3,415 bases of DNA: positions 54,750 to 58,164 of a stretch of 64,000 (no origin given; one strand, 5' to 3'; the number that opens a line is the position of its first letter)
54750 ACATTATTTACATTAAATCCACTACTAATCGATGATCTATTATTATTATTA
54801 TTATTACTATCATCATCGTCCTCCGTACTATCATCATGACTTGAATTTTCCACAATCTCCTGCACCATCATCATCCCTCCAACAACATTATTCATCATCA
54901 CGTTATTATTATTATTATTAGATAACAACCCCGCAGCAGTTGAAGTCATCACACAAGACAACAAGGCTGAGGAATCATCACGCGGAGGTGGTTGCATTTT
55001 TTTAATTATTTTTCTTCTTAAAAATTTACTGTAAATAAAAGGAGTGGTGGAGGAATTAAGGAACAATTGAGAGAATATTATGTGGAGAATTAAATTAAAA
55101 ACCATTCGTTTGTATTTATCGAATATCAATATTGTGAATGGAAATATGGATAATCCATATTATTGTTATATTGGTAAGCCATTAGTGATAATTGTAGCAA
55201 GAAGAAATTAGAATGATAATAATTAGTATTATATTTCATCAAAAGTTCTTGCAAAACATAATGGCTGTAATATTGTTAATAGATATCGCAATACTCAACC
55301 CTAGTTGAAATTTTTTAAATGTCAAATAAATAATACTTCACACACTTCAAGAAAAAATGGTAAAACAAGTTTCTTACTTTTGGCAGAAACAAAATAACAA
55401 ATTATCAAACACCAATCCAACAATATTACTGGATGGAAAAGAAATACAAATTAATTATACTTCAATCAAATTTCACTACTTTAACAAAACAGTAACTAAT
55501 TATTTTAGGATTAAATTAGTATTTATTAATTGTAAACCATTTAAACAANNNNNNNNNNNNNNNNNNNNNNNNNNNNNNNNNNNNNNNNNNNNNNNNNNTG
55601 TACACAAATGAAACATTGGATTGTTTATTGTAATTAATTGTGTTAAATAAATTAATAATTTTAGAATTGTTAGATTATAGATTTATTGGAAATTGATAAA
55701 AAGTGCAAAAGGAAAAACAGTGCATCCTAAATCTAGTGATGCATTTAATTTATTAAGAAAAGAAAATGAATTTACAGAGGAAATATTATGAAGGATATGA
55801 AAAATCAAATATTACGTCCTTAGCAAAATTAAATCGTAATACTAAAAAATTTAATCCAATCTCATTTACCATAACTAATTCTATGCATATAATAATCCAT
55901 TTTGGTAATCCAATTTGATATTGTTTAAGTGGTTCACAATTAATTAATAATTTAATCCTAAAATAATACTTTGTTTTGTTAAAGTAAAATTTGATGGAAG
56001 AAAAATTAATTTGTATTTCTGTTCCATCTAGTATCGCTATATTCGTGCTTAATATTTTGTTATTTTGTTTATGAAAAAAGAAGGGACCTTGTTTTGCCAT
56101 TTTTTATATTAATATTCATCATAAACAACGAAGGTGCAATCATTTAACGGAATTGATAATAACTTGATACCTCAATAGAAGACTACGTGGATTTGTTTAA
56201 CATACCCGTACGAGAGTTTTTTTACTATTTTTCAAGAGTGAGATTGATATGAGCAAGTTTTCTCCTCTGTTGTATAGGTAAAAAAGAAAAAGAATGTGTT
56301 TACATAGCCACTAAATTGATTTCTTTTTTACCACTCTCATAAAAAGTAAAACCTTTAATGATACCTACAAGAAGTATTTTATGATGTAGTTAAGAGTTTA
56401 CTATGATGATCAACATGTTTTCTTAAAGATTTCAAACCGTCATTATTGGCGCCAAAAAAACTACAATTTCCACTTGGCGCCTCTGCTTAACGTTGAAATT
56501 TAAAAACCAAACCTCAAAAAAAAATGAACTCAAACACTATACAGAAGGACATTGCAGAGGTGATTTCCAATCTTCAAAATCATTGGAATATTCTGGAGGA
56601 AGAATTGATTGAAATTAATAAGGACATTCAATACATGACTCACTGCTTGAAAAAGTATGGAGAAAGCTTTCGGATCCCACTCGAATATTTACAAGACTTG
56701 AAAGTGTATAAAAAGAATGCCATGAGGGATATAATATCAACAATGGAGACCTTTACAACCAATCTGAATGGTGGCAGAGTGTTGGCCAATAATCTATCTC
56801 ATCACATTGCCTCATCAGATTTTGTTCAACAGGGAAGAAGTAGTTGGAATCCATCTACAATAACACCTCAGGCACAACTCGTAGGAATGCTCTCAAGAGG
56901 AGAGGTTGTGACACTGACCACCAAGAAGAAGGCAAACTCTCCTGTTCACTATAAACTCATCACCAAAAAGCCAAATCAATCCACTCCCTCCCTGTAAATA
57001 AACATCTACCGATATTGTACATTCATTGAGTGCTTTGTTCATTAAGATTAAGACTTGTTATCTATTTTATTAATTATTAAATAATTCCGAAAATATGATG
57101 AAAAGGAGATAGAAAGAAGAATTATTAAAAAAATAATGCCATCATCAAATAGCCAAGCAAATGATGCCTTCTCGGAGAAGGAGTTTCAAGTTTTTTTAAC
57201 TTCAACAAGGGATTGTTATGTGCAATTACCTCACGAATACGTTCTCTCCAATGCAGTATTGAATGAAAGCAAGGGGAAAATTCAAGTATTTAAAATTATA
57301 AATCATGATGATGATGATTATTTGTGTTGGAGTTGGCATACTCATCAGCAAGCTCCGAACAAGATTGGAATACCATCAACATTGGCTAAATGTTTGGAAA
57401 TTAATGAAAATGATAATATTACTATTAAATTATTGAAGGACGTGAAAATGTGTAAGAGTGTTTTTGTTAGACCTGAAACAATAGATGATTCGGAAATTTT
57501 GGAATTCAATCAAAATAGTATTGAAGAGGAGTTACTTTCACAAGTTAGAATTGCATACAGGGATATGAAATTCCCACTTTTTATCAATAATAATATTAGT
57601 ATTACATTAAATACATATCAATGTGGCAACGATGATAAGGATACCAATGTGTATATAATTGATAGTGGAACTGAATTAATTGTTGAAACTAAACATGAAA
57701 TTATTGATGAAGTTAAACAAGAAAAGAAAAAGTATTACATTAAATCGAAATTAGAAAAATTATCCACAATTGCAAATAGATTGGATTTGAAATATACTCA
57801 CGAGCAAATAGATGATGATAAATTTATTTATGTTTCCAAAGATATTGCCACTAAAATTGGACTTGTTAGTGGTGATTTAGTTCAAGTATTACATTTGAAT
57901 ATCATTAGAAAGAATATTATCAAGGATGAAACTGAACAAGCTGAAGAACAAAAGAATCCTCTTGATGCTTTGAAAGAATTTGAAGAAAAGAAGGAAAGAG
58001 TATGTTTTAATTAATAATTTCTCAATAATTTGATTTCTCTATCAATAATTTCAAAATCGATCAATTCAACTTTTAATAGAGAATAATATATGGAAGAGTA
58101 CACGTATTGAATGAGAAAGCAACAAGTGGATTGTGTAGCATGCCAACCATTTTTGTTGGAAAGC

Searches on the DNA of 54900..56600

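Call 40: search_rna_families(source=window, start=54900, end=56600, threshold=evalue, max_evalue=1)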
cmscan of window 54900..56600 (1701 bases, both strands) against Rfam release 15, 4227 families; matches with E-value up to 1: 2.
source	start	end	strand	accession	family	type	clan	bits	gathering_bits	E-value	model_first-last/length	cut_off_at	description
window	54919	54999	-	RF01200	SNORD125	Gene; snRNA; snoRNA; CD-box;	CL00067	24.3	56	0.083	1-97/97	no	Small nucleolar RNA SNORD125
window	56087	56130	-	RF00152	SNORD79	Gene; snRNA; snoRNA; CD-box;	CL00069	23.5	47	0.71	1-83/83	no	Small nucleolar RNA SNORD79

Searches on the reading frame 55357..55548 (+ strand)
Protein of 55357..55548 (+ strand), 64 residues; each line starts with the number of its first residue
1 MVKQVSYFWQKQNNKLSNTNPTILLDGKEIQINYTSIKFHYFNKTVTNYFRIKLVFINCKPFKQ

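Call 9: search_protein_families(library=pfam, proteins=[window:55357-55548:+], max_evalue=10)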
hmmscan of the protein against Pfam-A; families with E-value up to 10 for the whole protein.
seq(64 aa): 1 family
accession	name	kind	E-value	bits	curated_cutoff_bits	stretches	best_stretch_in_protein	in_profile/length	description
PF19479.4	DUF6015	-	0.15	12.9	27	1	5-62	54-110/140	Family of unknown function (DUF6015)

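Call 24: search_protein_representatives(alignment_id=A1)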
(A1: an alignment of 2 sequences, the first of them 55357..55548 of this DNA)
Query: 2 sequences, 64 profile positions. Proteins with E-value up to 0.001 (for the whole library): 2; up to 1e-10: 0; up to 1e-30: 0. The best 2 are listed.
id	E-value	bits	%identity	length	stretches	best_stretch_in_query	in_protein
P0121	4.1e-06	43.1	-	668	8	13-52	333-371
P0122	3.8e-04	36.8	-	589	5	25-45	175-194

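Call 43: find_related_loci(query=A1, collection=viral_contigs, flank=3000)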
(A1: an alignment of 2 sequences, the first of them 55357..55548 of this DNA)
Query A1 (64 aa) in viral_contigs; peptide patterns used: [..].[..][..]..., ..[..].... (x = any residue, [..] = any of these).
398 stretches matched a pattern, but none encodes a relative of the query by tblastn (E <= 1e-3).

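Call 45: find_related_loci(query=A1, collection=metagenome_contigs, flank=5000)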
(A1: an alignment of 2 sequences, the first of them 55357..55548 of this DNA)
Query A1 (64 aa) in metagenome_contigs; peptide patterns used: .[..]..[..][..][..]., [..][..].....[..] (x = any residue, [..] = any of these).
383 stretches matched a pattern, but none encodes a relative of the query by tblastn (E <= 1e-3).

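Call 51: search_protein_families(library=phrogs, proteins=[window:55357-55548:+], max_evalue=1)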
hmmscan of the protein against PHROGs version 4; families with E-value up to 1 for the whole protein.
window:55357-55548:+ (64 aa): 1 family
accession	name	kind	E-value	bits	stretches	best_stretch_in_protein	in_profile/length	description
phrog_8300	-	unknown function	0.087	14.1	1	14-46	9-42/107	-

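Call 52: search_solved_structures(query=A1, max_evalue=1)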
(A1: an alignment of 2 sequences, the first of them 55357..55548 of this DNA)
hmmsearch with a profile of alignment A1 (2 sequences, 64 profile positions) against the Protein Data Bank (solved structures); distinct sequences matched with E-value up to 1: 5.
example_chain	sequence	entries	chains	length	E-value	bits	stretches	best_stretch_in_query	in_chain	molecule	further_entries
9hxi_A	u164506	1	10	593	0.32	14.6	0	5-34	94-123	Bacterial antiviral defense protein Ec2ApeA from Escherichia coli strain 2-156-04_S4_C1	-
9hxd_A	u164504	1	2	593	0.32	14.6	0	5-34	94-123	Bacterial antiviral defense protein Ec2ApeA from Escherichia coli strain 2-156-04_S4_C1 (o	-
9hxe_A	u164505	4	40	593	0.32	14.6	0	5-34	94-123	Bacterial antiviral defense protein Ec2ApeA from Escherichia coli strain 2-156-04_S4_C1 (H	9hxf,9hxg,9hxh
9hxb_A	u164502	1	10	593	0.32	14.6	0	5-34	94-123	Bacterial antiviral defense protein Ec2ApeA from Escherichia coli strain 2-156-04_S4_C1 (d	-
2et6_A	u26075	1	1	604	0.34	14.4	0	6-38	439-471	(3R)-hydroxyacyl-CoA dehydrogenase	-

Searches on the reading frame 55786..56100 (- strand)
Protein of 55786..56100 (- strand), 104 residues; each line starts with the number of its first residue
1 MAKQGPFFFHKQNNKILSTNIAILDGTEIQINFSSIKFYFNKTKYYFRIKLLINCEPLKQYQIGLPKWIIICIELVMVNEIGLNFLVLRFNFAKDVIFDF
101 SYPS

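Call 9: search_protein_families(library=pfam, proteins=[window:55789-56100:-], max_evalue=10)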
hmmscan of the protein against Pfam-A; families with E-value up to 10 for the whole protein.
seq(104 aa): 0 families

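Call 10: find_homologous_proteins(query=window:55789-56100:-, max_evalue=1)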
Query seq(104 aa): no candidate shares three 5-residue words with the query. No homologue found.

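Call 13: find_encoding_contigs(protein=window:55786-56100:-, flank=5000, max_places=5)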
Protein window:55786-56100:- (104 aa): no gene with exactly this product is on record in the collection.

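Call 44: predict_structure(protein=window:55789-56100:-)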
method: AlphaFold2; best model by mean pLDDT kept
length: 104 residues; sequences in the alignment: 1
mean_pLDDT: 41.8   pTM: 0.29
mean pLDDT of the five models: 41.8, 40.2, 36.2, 33.1, 30.1
residues with pLDDT >= 90: 0; 70-90: 0; 50-70: 16; < 50: 88
segments of 3 or more residues with pLDDT < 50: 1-28, 38-40, 54-80, 82-104
pLDDT, mean of each block of 10 residues (from residue 1): 32 36 45 47 54 46 42 46 39 37 25
secondary structure, 60 per line:
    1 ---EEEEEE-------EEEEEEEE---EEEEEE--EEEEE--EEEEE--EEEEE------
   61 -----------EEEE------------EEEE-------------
elements in order: E4-9 E17-24 E28-33 E36-40 E43-47 E50-54 E72-75 E88-91

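Call 51: search_protein_families(library=phrogs, proteins=[window:55789-56100:-], max_evalue=1)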
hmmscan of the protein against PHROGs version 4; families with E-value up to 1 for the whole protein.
window:55789-56100:- (104 aa): 2 families
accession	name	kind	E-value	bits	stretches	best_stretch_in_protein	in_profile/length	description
phrog_4432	-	unknown function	0.22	12.1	1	25-50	37-62/65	-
phrog_20246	-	unknown function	0.36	11.9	1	21-40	20-39/69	-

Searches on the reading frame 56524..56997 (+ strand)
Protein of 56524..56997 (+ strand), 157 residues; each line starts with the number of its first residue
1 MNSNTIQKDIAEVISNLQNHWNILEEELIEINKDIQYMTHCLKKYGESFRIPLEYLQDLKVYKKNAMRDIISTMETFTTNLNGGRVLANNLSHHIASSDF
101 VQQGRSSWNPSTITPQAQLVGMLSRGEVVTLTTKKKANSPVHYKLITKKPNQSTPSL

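Call 27: search_protein_families(library=pfam, proteins=[window:56524-56997:+], max_evalue=0.01)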
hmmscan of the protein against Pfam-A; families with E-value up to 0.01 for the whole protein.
window:56524-56997:+ (157 aa): 0 families

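Call 28: find_encoding_contigs(protein=window:56524-56997:+, flank=10000, max_places=6)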
Protein window:56524-56997:+ (157 aa): no gene with exactly this product is on record in the collection.

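Call 59: find_homologous_proteins(query=window:56524-56994:+, max_evalue=0.001)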
Query window:56524-56994:+ (157 aa): 8 proteins with E <= 0.001 among 10 candidates.
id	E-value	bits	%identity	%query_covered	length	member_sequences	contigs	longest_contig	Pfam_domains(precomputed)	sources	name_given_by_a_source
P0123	3.2e-98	343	100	100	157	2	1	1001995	-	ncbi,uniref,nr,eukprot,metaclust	ncbi:predicted protein [Naegleria gruberi]|uniref:Predicted protein n=1 Tax=Naegleria gruberi TaxID=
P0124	1.5e-73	263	77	98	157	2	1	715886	-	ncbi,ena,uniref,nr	ncbi:hypothetical protein FDP41_002839 [Naegleria fowleri]|uniref:Uncharacterized protein n=1 Tax=Na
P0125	6.1e-67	242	75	90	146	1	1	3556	-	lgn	-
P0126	2.0e-63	230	75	91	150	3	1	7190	-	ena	-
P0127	1.2e-57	212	68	92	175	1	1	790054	-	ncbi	ncbi:hypothetical protein ABK040_007541 [Willaertia magna]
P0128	2.3e-40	156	56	95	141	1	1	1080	-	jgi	jgi:hypothetical protein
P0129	6.5e-26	109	41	94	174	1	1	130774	-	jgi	jgi:hypothetical protein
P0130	5.5e-24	102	46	72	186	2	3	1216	-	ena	-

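Call 60: find_encoding_contigs(protein=P0124, flank=10000, max_places=4)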
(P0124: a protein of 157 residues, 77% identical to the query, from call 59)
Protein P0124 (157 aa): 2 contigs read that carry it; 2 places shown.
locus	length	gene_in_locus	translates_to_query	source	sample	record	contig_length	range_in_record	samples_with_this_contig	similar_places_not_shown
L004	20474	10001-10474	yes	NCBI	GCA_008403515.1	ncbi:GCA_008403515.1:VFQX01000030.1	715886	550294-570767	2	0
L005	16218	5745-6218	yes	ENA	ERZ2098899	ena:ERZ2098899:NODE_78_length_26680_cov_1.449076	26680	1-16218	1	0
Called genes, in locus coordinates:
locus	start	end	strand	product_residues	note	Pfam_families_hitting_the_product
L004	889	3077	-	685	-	PF00226:DnaJ (faint)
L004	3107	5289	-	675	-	PF05010:TACC_C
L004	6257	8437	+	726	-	-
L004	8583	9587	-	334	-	-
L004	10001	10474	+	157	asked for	-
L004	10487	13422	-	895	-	PF01602:Adaptin_N, PF13646:HEAT_2 (faint), PF12717:Cnd1 (weak), PF08752:COP-gamma_platf, PF16381:Coatomer_g_Cpla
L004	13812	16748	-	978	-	PF00443:UCH, PF13423:UCH_1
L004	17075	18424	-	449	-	-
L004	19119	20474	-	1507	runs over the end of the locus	PF08450:SGL (faint), PF01436:NHL (faint), PF25021:TEN_NHL, PF25024:EGF_TEN (weak), PF07974:EGF_2 (weak), PF12330:Haspin_kinase (weak), PF00069:Pkinase, PF07714:PK_Tyr_Ser-Thr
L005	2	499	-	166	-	?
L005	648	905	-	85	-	-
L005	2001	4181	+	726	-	-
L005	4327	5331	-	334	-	-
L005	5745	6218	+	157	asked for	-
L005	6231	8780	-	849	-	PF01602:Adaptin_N, PF13646:HEAT_2 (faint), PF12717:Cnd1 (weak), PF08752:COP-gamma_platf, PF16381:Coatomer_g_Cpla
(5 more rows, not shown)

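Call 61: find_encoding_contigs(protein=P0127, flank=10000, max_places=3)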
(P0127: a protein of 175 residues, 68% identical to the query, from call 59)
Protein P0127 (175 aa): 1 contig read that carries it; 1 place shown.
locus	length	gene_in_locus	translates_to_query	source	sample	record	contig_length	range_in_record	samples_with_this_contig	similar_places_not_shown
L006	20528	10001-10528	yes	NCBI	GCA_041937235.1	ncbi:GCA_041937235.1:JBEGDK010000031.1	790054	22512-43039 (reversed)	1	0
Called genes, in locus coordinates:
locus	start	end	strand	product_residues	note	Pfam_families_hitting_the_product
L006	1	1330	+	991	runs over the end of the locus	PF00560:LRR_1 (faint), PF23598:LRR_14, PF13855:LRR_8 (weak), PF12799:LRR_4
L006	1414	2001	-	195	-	-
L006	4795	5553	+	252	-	-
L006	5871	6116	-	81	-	PF05347:Complex1_LYR, PF13233:Complex1_LYR_2 (weak)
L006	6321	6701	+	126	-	-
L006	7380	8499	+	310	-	PF00149:Metallophos, PF12850:Metallophos_2 (faint)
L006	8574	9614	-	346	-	PF00348:polyprenyl_synt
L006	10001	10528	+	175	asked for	-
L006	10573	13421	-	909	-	PF01602:Adaptin_N, PF13646:HEAT_2 (faint), PF12717:Cnd1 (faint), PF08752:COP-gamma_platf, PF16381:Coatomer_g_Cpla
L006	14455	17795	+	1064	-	PF01067:Calpain_III (faint), PF00648:Peptidase_C2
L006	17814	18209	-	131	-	PF01920:Prefoldin_2, PF02996:Prefoldin (faint)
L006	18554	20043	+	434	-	PF16656:Pur_ac_phosph_N, PF00149:Metallophos, PF14008:Metallophos_C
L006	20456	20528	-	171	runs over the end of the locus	-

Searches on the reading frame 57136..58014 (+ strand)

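Call 27: search_protein_families(library=pfam, proteins=[window:57136-58014:+], max_evalue=0.01)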
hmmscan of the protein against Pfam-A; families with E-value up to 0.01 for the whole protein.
window:57136-58014:+ (292 aa): 2 families
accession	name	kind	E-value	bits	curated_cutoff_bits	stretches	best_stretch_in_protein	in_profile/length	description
PF09262.17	PEX-1N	-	2.8e-20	72.9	27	1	107-184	1-76/77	Peroxisome biogenesis factor 1, N-terminal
PF09263.16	PEX-2N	-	0.00034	21.3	30.5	0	19-94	3-76/83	Peroxisome biogenesis factor 1, N-terminal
